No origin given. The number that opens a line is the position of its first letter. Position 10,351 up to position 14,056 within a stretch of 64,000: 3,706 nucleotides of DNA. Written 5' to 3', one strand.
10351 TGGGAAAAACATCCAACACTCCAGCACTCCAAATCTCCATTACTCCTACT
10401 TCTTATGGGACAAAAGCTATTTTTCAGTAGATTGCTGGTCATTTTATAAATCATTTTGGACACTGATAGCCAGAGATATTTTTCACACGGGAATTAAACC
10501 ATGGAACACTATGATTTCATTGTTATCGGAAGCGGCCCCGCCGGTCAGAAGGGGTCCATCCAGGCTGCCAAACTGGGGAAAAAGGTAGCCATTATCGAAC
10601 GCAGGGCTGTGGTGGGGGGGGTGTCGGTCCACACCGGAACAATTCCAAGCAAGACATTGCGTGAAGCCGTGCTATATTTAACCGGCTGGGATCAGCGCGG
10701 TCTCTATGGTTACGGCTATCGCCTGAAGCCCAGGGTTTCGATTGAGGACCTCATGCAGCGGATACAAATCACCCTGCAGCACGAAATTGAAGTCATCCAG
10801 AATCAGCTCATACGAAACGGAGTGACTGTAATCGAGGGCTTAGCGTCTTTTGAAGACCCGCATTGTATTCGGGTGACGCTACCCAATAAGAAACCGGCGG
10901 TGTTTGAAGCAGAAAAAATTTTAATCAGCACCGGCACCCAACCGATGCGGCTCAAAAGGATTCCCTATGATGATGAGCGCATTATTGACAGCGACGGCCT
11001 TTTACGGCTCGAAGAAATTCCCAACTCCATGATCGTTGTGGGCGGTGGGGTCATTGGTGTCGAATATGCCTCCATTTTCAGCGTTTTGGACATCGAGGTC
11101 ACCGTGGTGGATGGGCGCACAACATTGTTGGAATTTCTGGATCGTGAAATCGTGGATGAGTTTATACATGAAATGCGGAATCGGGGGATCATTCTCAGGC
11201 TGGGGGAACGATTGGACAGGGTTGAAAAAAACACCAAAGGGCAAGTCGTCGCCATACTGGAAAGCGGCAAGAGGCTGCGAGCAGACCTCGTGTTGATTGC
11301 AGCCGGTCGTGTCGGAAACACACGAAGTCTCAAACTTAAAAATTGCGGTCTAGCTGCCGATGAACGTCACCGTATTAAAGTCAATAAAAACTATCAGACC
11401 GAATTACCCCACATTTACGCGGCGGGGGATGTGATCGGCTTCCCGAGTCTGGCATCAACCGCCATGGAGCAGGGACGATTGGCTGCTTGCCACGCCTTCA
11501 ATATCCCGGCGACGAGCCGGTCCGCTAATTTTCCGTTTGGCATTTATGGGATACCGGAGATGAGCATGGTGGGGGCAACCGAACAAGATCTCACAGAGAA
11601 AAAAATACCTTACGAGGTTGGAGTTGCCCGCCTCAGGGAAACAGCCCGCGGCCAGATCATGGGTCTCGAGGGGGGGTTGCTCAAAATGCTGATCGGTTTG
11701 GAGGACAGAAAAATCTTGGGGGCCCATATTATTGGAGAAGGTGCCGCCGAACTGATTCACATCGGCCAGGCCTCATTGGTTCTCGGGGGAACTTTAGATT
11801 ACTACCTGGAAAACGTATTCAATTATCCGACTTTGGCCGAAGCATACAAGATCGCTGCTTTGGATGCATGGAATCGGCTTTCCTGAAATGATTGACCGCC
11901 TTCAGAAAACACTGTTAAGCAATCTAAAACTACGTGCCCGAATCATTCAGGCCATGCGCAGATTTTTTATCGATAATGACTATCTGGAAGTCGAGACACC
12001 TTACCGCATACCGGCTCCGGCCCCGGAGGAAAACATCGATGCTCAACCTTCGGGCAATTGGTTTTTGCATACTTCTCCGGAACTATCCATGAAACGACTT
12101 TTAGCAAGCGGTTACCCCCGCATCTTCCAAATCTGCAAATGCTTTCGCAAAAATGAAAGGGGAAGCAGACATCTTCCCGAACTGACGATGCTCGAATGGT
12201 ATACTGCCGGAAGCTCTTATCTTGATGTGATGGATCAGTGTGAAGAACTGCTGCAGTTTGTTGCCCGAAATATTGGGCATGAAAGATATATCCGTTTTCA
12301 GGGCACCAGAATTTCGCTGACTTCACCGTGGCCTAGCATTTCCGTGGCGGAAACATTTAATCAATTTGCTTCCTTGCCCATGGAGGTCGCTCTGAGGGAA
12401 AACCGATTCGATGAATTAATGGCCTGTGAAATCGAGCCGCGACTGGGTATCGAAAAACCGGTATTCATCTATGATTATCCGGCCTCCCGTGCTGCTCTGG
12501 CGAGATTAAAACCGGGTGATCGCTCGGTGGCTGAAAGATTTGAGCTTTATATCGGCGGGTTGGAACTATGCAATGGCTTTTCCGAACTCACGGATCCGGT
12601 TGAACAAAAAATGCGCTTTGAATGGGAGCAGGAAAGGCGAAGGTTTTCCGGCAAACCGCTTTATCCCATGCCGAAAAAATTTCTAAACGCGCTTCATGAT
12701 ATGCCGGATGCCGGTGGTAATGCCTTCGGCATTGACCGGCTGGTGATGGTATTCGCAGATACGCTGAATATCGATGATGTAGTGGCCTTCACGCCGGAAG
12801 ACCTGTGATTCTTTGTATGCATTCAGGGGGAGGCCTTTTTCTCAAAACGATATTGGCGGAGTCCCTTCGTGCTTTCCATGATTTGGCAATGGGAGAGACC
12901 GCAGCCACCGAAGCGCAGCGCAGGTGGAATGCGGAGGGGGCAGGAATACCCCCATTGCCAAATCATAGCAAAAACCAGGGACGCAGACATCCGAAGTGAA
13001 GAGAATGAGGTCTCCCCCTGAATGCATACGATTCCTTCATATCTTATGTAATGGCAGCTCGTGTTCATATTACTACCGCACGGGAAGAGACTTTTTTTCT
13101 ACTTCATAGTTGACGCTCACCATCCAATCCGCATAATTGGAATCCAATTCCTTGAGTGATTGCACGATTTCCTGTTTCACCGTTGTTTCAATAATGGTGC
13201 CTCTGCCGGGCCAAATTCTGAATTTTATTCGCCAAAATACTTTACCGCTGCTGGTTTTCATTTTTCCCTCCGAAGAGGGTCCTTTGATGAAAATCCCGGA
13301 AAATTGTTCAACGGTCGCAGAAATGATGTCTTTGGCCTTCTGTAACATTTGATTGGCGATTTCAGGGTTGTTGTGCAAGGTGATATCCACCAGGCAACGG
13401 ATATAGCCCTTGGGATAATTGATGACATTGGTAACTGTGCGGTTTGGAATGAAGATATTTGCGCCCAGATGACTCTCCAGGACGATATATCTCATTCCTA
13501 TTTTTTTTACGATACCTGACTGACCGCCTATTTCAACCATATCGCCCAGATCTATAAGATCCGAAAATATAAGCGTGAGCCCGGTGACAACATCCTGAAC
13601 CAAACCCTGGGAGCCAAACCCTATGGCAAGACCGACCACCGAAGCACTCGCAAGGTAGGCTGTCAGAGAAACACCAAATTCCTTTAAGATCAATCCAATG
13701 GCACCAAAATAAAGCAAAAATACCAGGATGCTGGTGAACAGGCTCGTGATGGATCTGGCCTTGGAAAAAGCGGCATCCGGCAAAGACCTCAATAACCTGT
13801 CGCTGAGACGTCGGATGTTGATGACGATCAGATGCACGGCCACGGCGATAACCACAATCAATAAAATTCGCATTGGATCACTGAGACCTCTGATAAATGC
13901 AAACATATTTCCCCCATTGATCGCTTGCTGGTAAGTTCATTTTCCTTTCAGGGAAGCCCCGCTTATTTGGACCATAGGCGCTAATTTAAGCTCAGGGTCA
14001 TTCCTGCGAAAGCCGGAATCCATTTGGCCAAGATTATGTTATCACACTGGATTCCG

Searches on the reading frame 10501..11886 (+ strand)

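Call 31: search_protein_families(library=pfam, proteins=[window:10501-11886:+], max_evalue=0.00001)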
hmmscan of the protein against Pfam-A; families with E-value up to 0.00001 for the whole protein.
window:10501-11886:+ (461 aa): 7 families
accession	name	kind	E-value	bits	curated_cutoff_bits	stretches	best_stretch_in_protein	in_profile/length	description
PF07992.20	Pyr_redox_2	-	1.6e-55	189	26.1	1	4-325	1-291/291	Pyridine nucleotide-disulphide oxidoreductase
PF02852.28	Pyr_redox_dim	-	3.5e-22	79.1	25.3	1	346-452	3-109/110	Pyridine nucleotide-disulphide oxidoreductase, dimerisation domain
PF00070.33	Pyr_redox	-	7.7e-19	68.4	22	1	177-252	2-77/82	Pyridine nucleotide-disulphide oxidoreductase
PF13738.12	Pyr_redox_3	-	3.3e-09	36.8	30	0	133-309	121-305/305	Pyridine nucleotide-disulphide oxidoreductase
PF12831.13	FAD_oxidored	-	4e-08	33.4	27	1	5-50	1-46/416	FAD dependent oxidoreductase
PF03486.20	HI0933_like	-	6e-08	32.9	50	0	5-39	2-36/244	HI0933-like protein Rossmann domain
PF01262.27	AlaDh_PNT_C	-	2.9e-06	27.3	23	0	175-224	29-78/214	Alanine dehydrogenase/PNT, C-terminal domain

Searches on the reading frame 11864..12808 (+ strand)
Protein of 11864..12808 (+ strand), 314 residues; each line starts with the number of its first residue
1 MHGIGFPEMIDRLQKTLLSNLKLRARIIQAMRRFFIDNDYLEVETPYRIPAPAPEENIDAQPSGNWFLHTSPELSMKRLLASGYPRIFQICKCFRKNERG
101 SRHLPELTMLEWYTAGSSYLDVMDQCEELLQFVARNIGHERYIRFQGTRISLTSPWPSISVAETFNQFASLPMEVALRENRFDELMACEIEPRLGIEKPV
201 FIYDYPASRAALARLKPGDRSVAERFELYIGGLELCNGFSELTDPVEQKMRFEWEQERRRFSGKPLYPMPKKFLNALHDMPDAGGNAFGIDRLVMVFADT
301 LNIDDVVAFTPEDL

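Call 31: search_protein_families(library=pfam, proteins=[window:11864-12808:+], max_evalue=0.00001)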
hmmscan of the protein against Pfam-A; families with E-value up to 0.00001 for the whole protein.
window:11864-12808:+ (314 aa): 1 family
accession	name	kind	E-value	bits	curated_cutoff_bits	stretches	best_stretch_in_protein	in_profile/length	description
PF00152.25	tRNA-synt_2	-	1.1e-52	179.4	25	1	11-310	12-305/308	tRNA synthetases class II (D, K and N)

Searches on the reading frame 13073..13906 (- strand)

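Call 31: search_protein_families(library=pfam, proteins=[window:13073-13906:-], max_evalue=0.00001)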
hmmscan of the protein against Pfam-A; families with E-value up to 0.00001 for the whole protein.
window:13073-13906:- (277 aa): 1 family
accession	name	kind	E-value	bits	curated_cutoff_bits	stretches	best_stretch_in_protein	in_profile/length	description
PF00924.24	MS_channel_2nd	-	5.4e-15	55.7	20.2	1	102-165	2-67/68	Mechanosensitive ion channel, beta-domain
